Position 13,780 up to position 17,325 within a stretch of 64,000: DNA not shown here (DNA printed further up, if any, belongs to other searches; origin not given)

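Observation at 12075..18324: Uncharacterised module of a membrane protein, a roughly 1080-aa signal-peptide protein with HubP/FimV/TolA-like architecture, a zinc-ribbon protein with a histone-like AKP tail, a divergent zinc-ribbon membrane protein and a convergent DUF4279-like gene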

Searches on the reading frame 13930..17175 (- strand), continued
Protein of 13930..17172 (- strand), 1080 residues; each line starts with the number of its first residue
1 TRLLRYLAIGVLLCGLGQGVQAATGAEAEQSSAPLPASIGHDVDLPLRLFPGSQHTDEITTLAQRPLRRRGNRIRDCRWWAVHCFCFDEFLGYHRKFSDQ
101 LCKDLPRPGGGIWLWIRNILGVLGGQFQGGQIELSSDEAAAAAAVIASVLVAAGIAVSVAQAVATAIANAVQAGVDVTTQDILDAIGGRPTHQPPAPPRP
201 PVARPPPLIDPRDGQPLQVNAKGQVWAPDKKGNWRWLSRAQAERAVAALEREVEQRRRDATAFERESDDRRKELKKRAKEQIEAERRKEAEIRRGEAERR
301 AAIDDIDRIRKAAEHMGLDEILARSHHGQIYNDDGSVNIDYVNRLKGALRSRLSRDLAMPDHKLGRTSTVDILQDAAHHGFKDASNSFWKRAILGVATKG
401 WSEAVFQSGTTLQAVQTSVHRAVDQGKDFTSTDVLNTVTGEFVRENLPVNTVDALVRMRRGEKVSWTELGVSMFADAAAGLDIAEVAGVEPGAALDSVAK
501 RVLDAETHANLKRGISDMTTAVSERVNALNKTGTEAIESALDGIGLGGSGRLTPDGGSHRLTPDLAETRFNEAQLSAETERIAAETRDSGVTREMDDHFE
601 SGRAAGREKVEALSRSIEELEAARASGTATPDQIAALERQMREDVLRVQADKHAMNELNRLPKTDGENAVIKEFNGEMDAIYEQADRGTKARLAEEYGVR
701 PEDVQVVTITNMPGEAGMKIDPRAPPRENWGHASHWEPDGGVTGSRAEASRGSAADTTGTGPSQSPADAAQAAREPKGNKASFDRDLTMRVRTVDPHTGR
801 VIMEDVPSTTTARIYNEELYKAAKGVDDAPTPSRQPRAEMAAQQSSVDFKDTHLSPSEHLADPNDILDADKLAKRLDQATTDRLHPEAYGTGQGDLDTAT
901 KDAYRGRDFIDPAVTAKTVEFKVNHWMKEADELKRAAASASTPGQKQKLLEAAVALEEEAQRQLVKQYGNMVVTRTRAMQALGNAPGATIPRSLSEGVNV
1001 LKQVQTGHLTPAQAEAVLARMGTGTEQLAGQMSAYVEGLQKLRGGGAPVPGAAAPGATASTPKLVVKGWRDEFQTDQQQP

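Call 42: predict_structure(alignment_id=A1)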
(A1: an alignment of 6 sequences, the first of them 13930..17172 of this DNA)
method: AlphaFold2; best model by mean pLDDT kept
length: 1080 residues; sequences in the alignment: 6
mean_pLDDT: 49.3   pTM: 0.31
mean pLDDT of the five models: 49.3, 47.3, 46.4, 45.7, 43.9
residues with pLDDT >= 90: 18; 70-90: 223; 50-70: 205; < 50: 634
segments of 3 or more residues with pLDDT < 50: 1-156, 173-203, 315-317, 319-328, 335-337, 351-416, 418-420, 422-455, 463-495, 497-499, 501-503, 514-592, 708-787, 832-853, 881-921, 965-976, 983-987, 1043-1080
pLDDT, mean of each block of 10 residues (from residue 1): 28 24 22 24 23 24 24 25 27 27 27 32 26 41 47 43 55 44 36 30 63 87 86 87 88 84 80 81 76 69 60 49 47 54 56 37 33 33 29 27 31 46 44 46 43 49 44 42 37 47 52 46 30 31 28 32 31 34 41 53 79 91 85 86 85 73 66 84 83 79 59 30 31 29 32 27 31 27 42 62 62 79 77 36 31 53 69 67 37 28 29 36 58 72 73 67 48 49 50 72 57 70 68 60 40 29 27 30
secondary structure, 60 per line:
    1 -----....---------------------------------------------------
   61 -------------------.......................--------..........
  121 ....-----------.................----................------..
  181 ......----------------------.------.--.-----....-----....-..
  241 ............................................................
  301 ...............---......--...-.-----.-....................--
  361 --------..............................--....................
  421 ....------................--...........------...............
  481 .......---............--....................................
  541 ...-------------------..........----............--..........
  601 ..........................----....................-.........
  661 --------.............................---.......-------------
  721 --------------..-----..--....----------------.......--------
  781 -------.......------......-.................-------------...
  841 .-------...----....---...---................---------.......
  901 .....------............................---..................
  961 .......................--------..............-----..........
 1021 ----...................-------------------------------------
elements in order (helices of 4 or more, strands of 3 or more residues): H6-9 H80-102 H111-124 H136-152 H157-172 H179-186 E225-228 E234-237 H239-315 H319-324 H339-358 H369-398 H401-424 H431-446 H449-459 H466-487 H491-502 H505-543 H563-572 H577-588 H591-626 H631-650 H652-660 H669-697 E704-707 H746-749 H766-772 E788-794 E801-806 H808-824 H838-841 H856-859 H869-884 H894-905 H912-939 H943-983 H992-1005 H1011-1020 H1025-1043

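Call 110: search_dna_similar(query=window:13933-17175:-, collection=plasmids, mode=protein, max_evalue=0.00001, max_rows=15)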
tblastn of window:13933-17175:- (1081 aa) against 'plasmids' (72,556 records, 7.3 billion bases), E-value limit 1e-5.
Records with a match: 1; places in all: 1; records where one place covers at least 80% of the query: 0.
Best place of each record, by identity: <60% 1.
By first word of the organism name: Acetoanaerobium 1.
By predicted mobility (MOB-suite, as given by PLSDB): non-mobilizable 1.
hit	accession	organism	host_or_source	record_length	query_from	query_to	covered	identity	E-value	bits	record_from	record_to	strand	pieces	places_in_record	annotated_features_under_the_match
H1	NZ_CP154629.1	Acetoanaerobium noterae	cell culture,Sludge of a digestion ...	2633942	593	1044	42%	27.5%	3e-22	112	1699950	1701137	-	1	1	none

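Call 111: get_annotated_region(hit=H1, flank=7000)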
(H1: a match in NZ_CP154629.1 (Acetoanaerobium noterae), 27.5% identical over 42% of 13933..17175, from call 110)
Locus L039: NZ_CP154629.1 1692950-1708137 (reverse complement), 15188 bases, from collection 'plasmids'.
description: Acetoanaerobium noterae strain DSL2 plasmid pTPELB2, complete sequence
organism: Acetoanaerobium noterae (NCBI taxid 745369)
taxonomy: Bacteria; Bacillota; Clostridia; Peptostreptococcales; Filifactoraceae; Acetoanaerobium; Acetoanaerobium noterae
host: -; source: cell culture,Sludge of a digestion tower of a wastewater treatment plant; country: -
typing (MOB-suite, as given by PLSDB): non-mobilizable
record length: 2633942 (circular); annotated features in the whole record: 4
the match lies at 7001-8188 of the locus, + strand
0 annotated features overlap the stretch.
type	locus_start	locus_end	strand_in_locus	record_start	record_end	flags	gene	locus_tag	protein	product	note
